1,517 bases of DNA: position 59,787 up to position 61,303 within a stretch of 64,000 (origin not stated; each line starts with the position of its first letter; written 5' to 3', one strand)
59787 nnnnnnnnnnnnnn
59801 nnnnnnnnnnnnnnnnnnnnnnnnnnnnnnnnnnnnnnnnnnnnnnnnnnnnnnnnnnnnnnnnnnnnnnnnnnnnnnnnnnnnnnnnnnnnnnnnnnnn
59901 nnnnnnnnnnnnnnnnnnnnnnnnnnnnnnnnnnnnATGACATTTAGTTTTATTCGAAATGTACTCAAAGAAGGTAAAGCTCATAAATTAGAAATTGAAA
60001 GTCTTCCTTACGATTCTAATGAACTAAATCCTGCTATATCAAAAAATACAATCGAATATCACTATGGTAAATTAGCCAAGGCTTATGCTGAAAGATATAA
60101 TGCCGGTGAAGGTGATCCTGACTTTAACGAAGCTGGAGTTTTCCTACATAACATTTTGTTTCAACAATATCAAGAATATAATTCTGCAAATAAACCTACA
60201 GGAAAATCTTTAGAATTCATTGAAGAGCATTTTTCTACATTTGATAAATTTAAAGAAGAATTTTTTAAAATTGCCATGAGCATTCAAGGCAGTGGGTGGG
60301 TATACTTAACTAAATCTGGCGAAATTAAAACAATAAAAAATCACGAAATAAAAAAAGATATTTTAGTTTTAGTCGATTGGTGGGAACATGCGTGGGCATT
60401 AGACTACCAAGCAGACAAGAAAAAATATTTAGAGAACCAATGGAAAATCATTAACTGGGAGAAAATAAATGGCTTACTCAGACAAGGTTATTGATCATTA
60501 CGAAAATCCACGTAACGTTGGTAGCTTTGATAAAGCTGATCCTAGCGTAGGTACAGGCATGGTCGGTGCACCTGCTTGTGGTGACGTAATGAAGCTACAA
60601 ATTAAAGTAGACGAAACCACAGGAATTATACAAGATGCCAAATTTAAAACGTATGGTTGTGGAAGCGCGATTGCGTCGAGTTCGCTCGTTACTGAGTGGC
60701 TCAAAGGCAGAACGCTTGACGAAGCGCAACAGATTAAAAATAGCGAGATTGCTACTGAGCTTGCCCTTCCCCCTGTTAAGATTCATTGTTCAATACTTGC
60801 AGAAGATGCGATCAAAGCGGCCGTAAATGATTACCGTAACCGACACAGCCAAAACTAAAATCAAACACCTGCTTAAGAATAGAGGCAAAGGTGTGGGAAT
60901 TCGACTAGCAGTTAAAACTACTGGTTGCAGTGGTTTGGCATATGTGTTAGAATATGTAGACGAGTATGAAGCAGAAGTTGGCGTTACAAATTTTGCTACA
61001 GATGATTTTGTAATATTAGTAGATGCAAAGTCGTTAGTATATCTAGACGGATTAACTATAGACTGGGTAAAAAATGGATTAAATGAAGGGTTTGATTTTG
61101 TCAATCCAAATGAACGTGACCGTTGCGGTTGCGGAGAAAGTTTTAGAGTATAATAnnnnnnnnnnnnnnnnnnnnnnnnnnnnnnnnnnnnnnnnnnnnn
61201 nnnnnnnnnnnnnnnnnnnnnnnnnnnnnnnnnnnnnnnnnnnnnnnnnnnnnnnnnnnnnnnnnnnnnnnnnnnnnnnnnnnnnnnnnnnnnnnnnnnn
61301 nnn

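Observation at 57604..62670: RNR operon with embedded Fe/Mn-SOD-like protein, IscU and IscA, followed by glutaredoxin, a self-contained metallocofactor and redox module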

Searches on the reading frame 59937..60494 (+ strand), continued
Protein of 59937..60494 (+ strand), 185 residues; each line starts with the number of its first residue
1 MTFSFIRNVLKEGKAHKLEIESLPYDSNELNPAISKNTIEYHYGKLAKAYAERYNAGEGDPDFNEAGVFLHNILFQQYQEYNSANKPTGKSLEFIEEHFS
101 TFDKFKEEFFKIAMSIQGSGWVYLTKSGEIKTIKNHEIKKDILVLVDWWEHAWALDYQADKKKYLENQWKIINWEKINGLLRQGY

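Call 77: find_encoding_contigs(protein=window:59937-60494:+, flank=2000, max_places=4)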
Protein window:59937-60494:+ (185 aa): 24 contigs read that carry it; 4 places shown.
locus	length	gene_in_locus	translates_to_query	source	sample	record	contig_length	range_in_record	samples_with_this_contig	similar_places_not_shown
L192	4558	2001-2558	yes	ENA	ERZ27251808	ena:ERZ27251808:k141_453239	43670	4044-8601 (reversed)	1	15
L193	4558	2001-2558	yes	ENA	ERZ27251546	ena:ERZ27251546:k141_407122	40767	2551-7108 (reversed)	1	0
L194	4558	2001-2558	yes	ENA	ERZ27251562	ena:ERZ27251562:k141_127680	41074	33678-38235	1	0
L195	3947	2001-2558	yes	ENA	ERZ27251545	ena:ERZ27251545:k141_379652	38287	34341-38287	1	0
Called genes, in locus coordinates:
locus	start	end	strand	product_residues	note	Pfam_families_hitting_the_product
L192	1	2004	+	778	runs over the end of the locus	PF00317:Ribonuc_red_lgN, PF02867:Ribonuc_red_lgC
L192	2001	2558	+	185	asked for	PF00081:Sod_Fe_N, PF02777:Sod_Fe_C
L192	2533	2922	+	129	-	PF01592:NifU_N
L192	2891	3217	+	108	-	PF01521:Fe-S_biosyn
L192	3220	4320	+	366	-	PF00268:Ribonuc_red_sm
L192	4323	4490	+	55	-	-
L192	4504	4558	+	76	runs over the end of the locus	PF00462:Glutaredoxin, PF13417:GST_N_3 (weak), PF13409:GST_N_2 (weak)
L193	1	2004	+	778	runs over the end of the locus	PF00317:Ribonuc_red_lgN, PF02867:Ribonuc_red_lgC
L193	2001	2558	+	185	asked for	PF00081:Sod_Fe_N, PF02777:Sod_Fe_C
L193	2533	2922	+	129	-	PF01592:NifU_N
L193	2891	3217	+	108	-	PF01521:Fe-S_biosyn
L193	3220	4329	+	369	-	PF00268:Ribonuc_red_sm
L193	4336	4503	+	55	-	-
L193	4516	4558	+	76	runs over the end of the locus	PF00462:Glutaredoxin, PF13417:GST_N_3 (weak), PF13409:GST_N_2 (weak)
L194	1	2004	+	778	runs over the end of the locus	PF00317:Ribonuc_red_lgN, PF02867:Ribonuc_red_lgC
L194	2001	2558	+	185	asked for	PF00081:Sod_Fe_N, PF02777:Sod_Fe_C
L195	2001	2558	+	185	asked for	PF00081:Sod_Fe_N, PF02777:Sod_Fe_C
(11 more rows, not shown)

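Call 78: find_related_loci(query=A1, collection=genome_contigs, flank=6000)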
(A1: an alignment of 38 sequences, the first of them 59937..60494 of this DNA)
Query A1 (185 aa) in genome_contigs; peptide patterns used: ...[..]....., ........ (x = any residue, [..] = any of these).
576 stretches matched a pattern; 450 encode a relative of the query (tblastn E <= 1e-3); the best 80 are kept; 80 distinct loci.
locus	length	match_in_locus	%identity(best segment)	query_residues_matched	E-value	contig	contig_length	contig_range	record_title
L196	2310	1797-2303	63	10-178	1e-72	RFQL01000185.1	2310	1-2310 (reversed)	MAG: Burkholderiaceae bacterium isolate WB4_2_1091 contig_100_184, whole genome shotgun sequence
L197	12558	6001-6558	56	6-181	2e-66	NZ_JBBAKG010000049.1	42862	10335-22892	MAG: Haliscomenobacter sp. isolate EUL_031 ctg49-EUL_031, whole genome shotgun sequence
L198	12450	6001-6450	59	32-181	3e-60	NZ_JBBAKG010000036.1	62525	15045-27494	MAG: Haliscomenobacter sp. isolate EUL_031 ctg36-EUL_031, whole genome shotgun sequence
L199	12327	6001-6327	49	69-178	2e-31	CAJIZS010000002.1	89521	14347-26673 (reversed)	MAG: uncultured Methylophilaceae bacterium isolate FRAM18_bin317 genome assembly, contig: FRAM18_bin317-2, whole genome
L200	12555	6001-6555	33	20-177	4e-25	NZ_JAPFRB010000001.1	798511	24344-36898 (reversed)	Leucobacter sp. M11 scaffold1_Leucobacter_sp_M11, whole genome shotgun sequence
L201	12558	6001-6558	32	20-178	6e-25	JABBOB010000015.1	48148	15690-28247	MAG: Acidobacteria bacterium isolate G2_29 NODE_290_length_48148_cov_8.24927, whole genome shotgun sequence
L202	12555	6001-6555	31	20-177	9e-25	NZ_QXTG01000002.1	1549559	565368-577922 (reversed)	Amnibacterium setariae strain DD4a contig2, whole genome shotgun sequence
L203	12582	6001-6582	31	12-177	2e-24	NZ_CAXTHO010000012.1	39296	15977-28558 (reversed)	MAG: uncultured Amnibacterium sp. isolate public_SRR11456914_metawrap_bin.13 public_SRR11456914_metawrap_bin.13_12, whol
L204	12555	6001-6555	31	20-177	4e-24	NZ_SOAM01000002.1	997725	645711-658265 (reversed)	Amnibacterium kyonggiense strain DSM 24782 Ga0181010_12, whole genome shotgun sequence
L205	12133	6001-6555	31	20-177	6e-24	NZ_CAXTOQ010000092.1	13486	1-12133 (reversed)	MAG: uncultured Amnibacterium sp. isolate public_SRR11456918_metawrap_bin.2 public_SRR11456918_metawrap_bin.2_92, whole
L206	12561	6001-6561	31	20-179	8e-24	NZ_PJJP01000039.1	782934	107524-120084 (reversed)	Cryobacterium sp. N22 scaffold3, whole genome shotgun sequence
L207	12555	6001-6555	31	20-177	1e-23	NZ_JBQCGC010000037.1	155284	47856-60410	MAG: Amnibacterium sp. isolate bin237 k141_2314367, whole genome shotgun sequence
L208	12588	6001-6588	33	8-177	3e-23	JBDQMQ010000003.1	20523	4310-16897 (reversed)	MAG: Aquiluna sp. isolate SFB_27D_19May14_50_12 NODE_3_length_20523_cov_2.699403, whole genome shotgun sequence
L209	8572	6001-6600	33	20-181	6e-23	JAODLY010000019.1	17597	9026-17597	MAG: Rhodoglobus sp. isolate RYN_77 scaffold_3028657, whole genome shotgun sequence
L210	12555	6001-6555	31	20-177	7e-23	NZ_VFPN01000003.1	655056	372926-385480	Klugiella xanthotipulae strain DSM 18031 Ga0197545_13, whole genome shotgun sequence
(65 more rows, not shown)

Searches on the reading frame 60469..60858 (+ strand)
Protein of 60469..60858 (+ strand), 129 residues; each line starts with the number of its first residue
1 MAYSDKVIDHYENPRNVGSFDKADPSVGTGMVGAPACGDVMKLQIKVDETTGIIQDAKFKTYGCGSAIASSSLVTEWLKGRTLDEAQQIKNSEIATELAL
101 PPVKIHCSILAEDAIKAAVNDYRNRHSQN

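Call 3: search_protein_families(library=pfam, proteins=[window:60469-60858:+], max_evalue=0.01)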
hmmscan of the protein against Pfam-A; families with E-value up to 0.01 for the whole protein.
window:60469-60858:+ (129 aa): 1 family
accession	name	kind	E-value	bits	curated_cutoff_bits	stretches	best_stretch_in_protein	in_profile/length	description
PF01592.21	NifU_N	-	3.8e-55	185.9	22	1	2-127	1-125/127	NifU-like N terminal domain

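Call 4: search_protein_families(library=ncbifam, proteins=[window:60469-60858:+], max_evalue=0.01)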
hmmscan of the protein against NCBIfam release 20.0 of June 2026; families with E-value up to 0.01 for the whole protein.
window:60469-60858:+ (129 aa): 4 families
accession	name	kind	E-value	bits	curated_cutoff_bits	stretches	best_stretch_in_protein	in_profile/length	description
TIGR01999.1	iscU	equivalog_domain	4.6e-67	223.8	192.4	1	3-126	1-123/124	Fe-S cluster assembly scaffold IscU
TIGR03419.1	NifU_clost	equivalog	3.7e-47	159.7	187.9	1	3-126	1-120/121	Fe-S cluster assembly scaffold protein NifU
TIGR02000.1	NifU_proper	equivalog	2.5e-41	142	273.3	1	2-124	3-123/290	Fe-S cluster assembly protein NifU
TIGR01994.1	SUF_scaf_2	equivalog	2.2e-18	66.6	92.5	1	3-91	5-88/137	Fe-S cluster assembly sulfur transfer protein SufU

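Call 12: search_dna_similar(query=window:60469-60858:+, collection=phages, mode=protein, max_rows=40)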
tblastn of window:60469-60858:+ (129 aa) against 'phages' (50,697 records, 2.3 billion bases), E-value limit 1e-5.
Records with a match: 17; places in all: 17; records where one place covers at least 80% of the query: 16.
Best place of each record, by identity: 80-90% 1; 60-80% 3; <60% 13.
By first word of the organism name: Bacteriophage 4; Listeria 4; Staphylococcus 3; Acinetobacter 2; Phage 1; Salmonella 1; Enterococcus 1; Microcystis 1.
By host as written in the record: - 7; Listeria monocytogenes 4; Staphylococcus aureus 2; Salmonella enterica subsp. enterica serovar Kentucky 1; Staphylococcus aureus ISU935 1; Enterococcus faecalis 1; Microcystis sp. SG03 1.
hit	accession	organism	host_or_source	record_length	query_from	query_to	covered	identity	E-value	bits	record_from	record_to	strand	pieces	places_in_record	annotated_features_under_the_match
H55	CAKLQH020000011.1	Acinetobacter phage MD-2021a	not known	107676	1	128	99%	77.3%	2e-63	213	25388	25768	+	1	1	iscU: NifU-like protein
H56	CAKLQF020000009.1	Acinetobacter phage MD-2021a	not known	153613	1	128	99%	77.3%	2e-63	213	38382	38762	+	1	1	iscU: NifU-like protein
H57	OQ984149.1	Phage C48C1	-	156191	3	126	96%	73.4%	1e-58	199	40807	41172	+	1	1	NifU-like Fe-S cluster assembly protein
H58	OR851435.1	Salmonella phage S.Kent 1-2-1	Salmonella enterica subsp. enterica ...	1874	1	101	78%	80.2%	1e-49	171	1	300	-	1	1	record has no annotation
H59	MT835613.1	Bacteriophage sp.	human fecal samples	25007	3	126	96%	51.2%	2e-37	139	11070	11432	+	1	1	record has no annotation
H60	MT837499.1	Bacteriophage sp.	human fecal samples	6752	3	126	96%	51.2%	2e-36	136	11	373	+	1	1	record has no annotation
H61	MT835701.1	Bacteriophage sp.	human fecal samples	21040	3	127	97%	49.2%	7e-35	132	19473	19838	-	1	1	record has no annotation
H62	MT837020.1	Bacteriophage sp.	human fecal samples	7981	3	126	96%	49.6%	2e-33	127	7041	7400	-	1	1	record has no annotation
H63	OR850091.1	Staphylococcus phage SA 1298 Kay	Staphylococcus aureus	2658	3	116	88%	32.6%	3e-14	73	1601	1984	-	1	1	record has no annotation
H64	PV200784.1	Staphylococcus phage ISU935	Staphylococcus aureus ISU935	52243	3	116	88%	32.6%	4e-14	73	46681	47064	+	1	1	Fe-S cluster assembly sulfur transfer protein SufU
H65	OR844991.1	Staphylococcus phage SA 1306 Kay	Staphylococcus aureus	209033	3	116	88%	32.6%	4e-14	73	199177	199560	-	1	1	record has no annotation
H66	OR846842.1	Listeria phage LM 4-11-1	Listeria monocytogenes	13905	3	119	91%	28.7%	1e-9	60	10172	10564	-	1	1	record has no annotation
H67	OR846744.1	Listeria phage LM 4-11-1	Listeria monocytogenes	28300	3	119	91%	28.7%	1e-9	60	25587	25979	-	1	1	record has no annotation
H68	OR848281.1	Listeria phage LM 4-14-1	Listeria monocytogenes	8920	3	121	92%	28.1%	7e-9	58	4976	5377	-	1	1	record has no annotation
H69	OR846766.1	Listeria phage LM 4-11-1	Listeria monocytogenes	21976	3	121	92%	28.1%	8e-9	58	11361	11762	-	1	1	record has no annotation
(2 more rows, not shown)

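Call 13: get_annotated_region(hit=H57, flank=9000)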
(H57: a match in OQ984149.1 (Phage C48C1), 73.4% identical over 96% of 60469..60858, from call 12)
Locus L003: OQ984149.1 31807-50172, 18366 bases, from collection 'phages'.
description: Phage C48C1, complete genome.
organism: Phage C48C1 (NCBI taxid 3053735)
taxonomy: Viruses; Duplodnaviria; Heunggongvirae; Uroviricota; Caudoviricetes; Kyanoviridae
host: -; source: -; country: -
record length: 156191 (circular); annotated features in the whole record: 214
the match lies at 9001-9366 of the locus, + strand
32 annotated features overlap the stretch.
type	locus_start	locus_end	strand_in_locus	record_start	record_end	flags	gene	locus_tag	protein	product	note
CDS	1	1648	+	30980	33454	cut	-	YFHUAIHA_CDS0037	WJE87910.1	DNA polymerase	-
CDS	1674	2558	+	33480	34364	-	-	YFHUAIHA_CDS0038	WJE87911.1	DNA methyltransferase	-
CDS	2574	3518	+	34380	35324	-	-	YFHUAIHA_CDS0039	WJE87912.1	DNA primase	-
CDS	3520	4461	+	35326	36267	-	-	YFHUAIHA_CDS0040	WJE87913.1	nucleotide-sugar epimerase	-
CDS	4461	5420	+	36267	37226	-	-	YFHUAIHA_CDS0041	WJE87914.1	UDP-glucose dehydrogenase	-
CDS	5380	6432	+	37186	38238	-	-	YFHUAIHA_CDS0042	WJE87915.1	DNA repair protein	-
CDS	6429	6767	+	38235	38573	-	-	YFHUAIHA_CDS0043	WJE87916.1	hypothetical protein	-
CDS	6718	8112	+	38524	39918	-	-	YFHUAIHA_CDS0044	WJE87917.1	DnaB-like replicative helicase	-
CDS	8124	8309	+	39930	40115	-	-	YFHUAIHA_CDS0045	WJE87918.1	hypothetical protein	-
CDS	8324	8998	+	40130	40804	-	-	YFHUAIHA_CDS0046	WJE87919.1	hypothetical protein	-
CDS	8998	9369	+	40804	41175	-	-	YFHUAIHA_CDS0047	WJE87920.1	NifU-like Fe-S cluster assembly protein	-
CDS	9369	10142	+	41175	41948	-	-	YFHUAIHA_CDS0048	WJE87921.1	hypothetical protein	-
CDS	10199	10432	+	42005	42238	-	-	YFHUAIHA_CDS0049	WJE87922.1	hypothetical protein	-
CDS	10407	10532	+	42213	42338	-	-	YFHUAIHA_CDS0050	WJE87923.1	hypothetical protein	-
CDS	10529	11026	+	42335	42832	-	-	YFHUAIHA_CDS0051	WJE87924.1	endolysin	-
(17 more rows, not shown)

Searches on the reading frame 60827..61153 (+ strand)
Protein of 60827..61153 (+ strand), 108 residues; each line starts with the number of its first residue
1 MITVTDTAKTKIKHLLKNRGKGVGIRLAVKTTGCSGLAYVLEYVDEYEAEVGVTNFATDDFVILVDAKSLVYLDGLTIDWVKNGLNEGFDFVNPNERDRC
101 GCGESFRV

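Call 3: search_protein_families(library=pfam, proteins=[window:60827-61153:+], max_evalue=0.01)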
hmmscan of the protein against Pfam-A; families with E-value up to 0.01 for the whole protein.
window:60827-61153:+ (108 aa): 1 family
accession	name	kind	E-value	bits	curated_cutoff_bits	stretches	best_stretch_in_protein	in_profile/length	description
PF01521.26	Fe-S_biosyn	-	6.5e-19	68.6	26.3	1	2-104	3-110/110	Iron-sulphur cluster biosynthesis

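Call 4: search_protein_families(library=ncbifam, proteins=[window:60827-61153:+], max_evalue=0.01)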
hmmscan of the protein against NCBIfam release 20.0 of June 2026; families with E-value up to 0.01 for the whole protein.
window:60827-61153:+ (108 aa): 9 families
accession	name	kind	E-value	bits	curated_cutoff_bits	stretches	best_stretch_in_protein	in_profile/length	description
TIGR02011.1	IscA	equivalog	2.2e-41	140.3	150.6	1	2-108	1-105/105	iron-sulfur cluster assembly protein IscA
NF007049.0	PRK09502.1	equivalog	5.9e-39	132.5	181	1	2-108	3-107/107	iron-sulfur cluster assembly protein IscA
TIGR00049.1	TIGR00049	subfamily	1.7e-29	102.1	58.8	1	2-108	1-106/106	iron-sulfur cluster assembly accessory protein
TIGR01997.1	sufA_proteo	equivalog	4e-29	100.9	136.2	1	2-108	3-107/107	Fe-S cluster assembly scaffold SufA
NF007050.0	PRK09504.1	equivalog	1.1e-27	96.5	161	1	2-108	18-122/122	Fe-S cluster assembly scaffold SufA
NF010147.0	PRK13623.1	equivalog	3e-17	62.8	117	1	2-108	10-115/115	iron-sulfur cluster insertion protein ErpA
NF038090.1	IscA_HesB_Se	subfamily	1.4e-10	41.3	85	1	1-103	1-100/101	IscA/HesB family protein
TIGR03341.1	YhgI_GntY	equivalog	1.9e-10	40.8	269.35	1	2-97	1-96/190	Fe-S biogenesis protein NfuA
NF008392.0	PRK11190.1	equivalog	1.3e-08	34.9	268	1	1-98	1-98/192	Fe-S biogenesis protein NfuA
